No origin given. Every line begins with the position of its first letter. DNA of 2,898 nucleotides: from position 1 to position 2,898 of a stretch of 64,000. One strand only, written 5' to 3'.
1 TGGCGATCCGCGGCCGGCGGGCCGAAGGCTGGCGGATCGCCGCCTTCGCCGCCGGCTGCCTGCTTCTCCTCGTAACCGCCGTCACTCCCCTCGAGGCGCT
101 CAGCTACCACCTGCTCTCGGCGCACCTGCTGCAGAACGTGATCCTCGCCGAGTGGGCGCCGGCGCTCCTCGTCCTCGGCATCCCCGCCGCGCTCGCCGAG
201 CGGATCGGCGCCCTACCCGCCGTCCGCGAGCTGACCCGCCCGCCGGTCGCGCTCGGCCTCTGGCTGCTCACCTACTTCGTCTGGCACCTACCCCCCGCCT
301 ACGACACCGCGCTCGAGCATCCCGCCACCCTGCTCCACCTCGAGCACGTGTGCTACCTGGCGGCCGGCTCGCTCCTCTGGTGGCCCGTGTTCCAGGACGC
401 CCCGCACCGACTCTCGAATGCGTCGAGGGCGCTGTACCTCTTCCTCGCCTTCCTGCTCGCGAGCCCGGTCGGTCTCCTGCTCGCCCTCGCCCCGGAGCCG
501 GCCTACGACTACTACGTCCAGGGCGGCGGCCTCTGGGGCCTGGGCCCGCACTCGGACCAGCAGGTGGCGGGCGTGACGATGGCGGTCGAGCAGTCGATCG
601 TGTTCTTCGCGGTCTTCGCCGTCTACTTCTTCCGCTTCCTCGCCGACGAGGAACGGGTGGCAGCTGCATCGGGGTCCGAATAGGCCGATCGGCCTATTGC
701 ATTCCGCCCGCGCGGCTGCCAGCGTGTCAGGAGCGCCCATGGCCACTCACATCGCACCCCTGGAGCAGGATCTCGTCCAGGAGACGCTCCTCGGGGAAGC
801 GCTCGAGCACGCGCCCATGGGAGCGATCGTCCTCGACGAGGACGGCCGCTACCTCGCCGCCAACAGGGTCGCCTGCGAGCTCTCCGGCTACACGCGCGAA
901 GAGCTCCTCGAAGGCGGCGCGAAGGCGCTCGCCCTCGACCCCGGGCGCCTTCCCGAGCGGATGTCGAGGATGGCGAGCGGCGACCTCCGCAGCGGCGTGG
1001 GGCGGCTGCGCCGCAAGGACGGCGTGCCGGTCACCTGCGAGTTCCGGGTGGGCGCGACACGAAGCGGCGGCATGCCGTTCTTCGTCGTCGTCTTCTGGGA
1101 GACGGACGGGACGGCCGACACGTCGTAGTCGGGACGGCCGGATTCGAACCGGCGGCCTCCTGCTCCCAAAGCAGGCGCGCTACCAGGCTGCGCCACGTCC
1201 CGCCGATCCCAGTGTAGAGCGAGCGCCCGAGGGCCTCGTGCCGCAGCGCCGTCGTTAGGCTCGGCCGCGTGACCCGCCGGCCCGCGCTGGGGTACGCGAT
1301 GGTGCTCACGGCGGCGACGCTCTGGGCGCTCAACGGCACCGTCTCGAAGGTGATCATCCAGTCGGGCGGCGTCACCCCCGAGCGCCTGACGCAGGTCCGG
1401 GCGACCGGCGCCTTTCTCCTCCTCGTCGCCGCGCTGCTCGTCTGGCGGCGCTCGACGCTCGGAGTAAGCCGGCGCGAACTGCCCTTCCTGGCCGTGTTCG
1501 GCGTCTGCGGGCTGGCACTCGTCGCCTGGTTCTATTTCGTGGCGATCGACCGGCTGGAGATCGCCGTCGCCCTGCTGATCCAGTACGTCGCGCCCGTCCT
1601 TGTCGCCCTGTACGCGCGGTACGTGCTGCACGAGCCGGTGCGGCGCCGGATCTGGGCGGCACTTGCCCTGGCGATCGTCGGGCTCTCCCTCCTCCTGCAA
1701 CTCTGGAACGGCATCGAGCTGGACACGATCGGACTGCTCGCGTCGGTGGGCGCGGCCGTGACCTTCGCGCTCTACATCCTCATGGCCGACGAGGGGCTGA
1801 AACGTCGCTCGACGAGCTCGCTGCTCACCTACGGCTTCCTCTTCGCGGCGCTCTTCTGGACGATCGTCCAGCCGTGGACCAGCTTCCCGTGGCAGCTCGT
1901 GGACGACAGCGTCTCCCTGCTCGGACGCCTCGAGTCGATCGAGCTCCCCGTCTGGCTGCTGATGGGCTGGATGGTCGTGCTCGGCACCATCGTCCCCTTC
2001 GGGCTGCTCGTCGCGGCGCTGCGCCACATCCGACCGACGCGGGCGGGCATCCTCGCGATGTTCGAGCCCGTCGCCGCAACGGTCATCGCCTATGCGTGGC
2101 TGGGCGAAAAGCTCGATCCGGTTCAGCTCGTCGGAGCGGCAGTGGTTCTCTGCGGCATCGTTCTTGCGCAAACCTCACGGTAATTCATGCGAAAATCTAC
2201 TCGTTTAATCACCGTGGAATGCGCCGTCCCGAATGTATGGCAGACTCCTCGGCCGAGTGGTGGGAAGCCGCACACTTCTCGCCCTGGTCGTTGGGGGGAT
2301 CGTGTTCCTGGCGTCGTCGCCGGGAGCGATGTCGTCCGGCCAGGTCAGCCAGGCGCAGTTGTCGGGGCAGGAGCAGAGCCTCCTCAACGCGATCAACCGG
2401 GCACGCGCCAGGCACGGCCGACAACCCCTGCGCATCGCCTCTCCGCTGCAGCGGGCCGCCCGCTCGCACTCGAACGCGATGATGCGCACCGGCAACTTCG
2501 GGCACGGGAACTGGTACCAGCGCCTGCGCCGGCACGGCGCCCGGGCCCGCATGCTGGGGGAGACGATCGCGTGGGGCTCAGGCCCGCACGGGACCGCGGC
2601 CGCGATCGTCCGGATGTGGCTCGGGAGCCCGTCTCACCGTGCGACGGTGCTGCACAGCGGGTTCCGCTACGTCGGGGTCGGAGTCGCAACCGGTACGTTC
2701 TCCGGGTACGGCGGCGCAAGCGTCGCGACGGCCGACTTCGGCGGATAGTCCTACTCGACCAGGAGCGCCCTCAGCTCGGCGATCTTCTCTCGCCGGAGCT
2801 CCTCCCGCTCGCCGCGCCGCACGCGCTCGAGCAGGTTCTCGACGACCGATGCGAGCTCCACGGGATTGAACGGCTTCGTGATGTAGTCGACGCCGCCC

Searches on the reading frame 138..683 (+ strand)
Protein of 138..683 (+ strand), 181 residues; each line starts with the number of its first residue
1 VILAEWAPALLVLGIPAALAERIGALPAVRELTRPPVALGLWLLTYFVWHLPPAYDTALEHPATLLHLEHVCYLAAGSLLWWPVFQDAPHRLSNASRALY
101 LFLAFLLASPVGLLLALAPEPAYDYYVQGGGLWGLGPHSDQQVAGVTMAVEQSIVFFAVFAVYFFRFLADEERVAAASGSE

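Call 67: search_protein_families(library=pfam, proteins=[window:138-683:+], max_evalue=0.0001)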
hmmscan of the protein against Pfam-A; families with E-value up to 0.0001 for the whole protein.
window:138-683:+ (181 aa): 1 family
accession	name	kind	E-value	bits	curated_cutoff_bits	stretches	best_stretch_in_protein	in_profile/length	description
PF09678.15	Caa3_CtaG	-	9.9e-32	110.6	27.7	1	1-168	56-235/237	Cytochrome c oxidase caa3 assembly factor (Caa3_CtaG)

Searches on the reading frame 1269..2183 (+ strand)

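Call 67: search_protein_families(library=pfam, proteins=[window:1269-2183:+], max_evalue=0.0001)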
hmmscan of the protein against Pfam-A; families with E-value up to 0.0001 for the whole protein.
window:1269-2183:+ (304 aa): 1 family
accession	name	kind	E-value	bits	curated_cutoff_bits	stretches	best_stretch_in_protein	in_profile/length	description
PF00892.27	EamA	-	6.2e-36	124.1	28.2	2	7-143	2-134/135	EamA-like transporter family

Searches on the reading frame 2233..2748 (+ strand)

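Call 67: search_protein_families(library=pfam, proteins=[window:2233-2748:+], max_evalue=0.0001)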
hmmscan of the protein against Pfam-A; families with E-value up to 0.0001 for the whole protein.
window:2233-2748:+ (171 aa): 1 family
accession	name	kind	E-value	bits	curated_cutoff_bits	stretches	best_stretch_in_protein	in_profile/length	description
PF00188.32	CAP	-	2.1e-14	54.8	21.1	1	51-159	1-110/117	Cysteine-rich secretory protein family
